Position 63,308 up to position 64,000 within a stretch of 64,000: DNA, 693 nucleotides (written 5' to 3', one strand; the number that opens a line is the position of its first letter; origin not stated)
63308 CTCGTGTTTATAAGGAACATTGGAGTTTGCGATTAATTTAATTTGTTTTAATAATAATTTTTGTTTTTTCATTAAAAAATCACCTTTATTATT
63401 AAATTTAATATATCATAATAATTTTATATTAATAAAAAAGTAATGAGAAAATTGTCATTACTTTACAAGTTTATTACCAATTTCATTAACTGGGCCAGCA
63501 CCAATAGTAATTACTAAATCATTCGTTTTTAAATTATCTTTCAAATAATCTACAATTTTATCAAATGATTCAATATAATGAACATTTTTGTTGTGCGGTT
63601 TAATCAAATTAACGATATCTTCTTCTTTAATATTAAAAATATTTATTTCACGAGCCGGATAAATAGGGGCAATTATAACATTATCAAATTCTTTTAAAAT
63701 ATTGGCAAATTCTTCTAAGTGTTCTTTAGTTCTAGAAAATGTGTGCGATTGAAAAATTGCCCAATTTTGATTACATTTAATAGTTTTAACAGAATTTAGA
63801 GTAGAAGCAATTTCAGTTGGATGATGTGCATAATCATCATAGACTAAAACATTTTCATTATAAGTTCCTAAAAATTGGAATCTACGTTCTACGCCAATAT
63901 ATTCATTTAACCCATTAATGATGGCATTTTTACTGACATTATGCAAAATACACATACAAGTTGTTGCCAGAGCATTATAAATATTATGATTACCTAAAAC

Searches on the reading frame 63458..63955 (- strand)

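Call 38: search_protein_families(library=pfam, proteins=[window:63458-63955:-], max_evalue=0.001)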
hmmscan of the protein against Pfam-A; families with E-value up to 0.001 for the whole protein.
window:63458-63955:- (165 aa): 1 family
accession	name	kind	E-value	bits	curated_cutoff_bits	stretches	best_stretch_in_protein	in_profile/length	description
PF02875.26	Mur_ligase_C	-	2.9e-19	70.6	28.4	1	24-154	1-127/127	Mur ligase, glutamate ligase domain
